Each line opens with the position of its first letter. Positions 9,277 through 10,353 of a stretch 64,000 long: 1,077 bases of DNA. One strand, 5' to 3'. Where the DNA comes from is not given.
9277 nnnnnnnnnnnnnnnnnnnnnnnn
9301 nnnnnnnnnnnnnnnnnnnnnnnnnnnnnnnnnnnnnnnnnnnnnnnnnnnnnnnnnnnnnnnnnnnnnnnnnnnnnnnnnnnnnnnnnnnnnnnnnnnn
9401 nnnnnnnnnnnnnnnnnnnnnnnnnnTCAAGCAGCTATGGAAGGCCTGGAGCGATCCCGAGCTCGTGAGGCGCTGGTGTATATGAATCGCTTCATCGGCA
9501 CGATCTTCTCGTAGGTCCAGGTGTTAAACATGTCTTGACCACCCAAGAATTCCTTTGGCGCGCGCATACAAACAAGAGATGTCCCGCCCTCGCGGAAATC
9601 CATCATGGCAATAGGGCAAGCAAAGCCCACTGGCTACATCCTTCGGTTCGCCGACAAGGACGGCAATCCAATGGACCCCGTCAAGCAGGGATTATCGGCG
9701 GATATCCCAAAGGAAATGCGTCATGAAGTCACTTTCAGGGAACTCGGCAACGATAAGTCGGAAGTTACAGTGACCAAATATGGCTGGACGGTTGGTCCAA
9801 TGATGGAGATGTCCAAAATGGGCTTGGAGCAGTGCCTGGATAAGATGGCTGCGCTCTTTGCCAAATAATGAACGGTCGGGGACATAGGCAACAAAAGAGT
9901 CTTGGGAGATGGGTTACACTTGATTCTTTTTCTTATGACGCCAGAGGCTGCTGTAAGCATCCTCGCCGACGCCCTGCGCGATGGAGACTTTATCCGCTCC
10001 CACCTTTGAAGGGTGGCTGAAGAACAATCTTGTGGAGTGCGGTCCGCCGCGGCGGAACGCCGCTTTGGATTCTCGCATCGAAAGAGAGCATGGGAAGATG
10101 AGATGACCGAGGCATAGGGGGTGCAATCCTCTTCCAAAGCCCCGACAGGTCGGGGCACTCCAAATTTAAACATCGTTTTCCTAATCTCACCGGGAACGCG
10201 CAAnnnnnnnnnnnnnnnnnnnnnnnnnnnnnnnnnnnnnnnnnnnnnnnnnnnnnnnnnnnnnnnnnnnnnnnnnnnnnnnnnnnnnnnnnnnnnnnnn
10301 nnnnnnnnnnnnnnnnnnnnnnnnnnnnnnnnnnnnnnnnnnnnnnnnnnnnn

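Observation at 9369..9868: SRPBCC (AHSA1-like) gene inactivated by a precise internal inversion of about 135 bp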

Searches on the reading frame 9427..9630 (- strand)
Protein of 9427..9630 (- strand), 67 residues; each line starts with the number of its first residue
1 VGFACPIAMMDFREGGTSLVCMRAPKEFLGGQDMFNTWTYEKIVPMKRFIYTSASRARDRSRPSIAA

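Call 6: search_protein_families(library=pfam, proteins=[window:9430-9630:-], max_evalue=1)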
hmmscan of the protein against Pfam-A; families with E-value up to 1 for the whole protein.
seq(67 aa): 1 family
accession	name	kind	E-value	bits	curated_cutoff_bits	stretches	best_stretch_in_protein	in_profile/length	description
PF08327.17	AHSA1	-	0.00044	20.9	22.1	1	5-56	23-69/125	Activator of Hsp90 ATPase homolog 1-like protein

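Call 14: find_encoding_contigs(protein=window:9427-9630:-, flank=10000, max_places=10)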
Protein window:9427-9630:- (67 aa): no gene with exactly this product is on record in the collection.

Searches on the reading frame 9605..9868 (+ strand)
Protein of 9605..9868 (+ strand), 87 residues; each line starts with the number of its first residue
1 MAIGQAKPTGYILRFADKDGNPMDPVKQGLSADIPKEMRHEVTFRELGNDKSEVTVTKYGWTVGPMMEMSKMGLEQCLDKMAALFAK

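Call 6: search_protein_families(library=pfam, proteins=[window:9605-9865:+], max_evalue=1)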
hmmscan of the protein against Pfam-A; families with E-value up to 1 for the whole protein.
seq(87 aa): 1 family
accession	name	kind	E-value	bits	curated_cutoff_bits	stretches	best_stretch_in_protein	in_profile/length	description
PF08327.17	AHSA1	-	2.3e-05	25.1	22.1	1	26-85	73-124/125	Activator of Hsp90 ATPase homolog 1-like protein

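Call 13: find_encoding_contigs(protein=window:9605-9868:+, flank=10000, max_places=10)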
Protein window:9605-9868:+ (87 aa): no gene with exactly this product is on record in the collection.

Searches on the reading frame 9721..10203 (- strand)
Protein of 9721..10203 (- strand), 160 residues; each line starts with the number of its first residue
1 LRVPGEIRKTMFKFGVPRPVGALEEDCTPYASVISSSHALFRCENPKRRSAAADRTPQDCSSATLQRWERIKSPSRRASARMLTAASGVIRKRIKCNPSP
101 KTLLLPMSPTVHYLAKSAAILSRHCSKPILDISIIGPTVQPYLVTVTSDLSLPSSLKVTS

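Call 24: search_protein_families(library=pfam, proteins=[window:9721-10203:-], max_evalue=0.01)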
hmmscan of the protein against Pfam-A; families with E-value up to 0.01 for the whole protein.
window:9721-10203:- (160 aa): 0 families

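Call 47: search_protein_families(library=ncbifam, proteins=[window:9721-10203:-], max_evalue=1)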
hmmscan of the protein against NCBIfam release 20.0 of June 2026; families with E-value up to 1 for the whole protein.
window:9721-10203:- (160 aa): 0 families
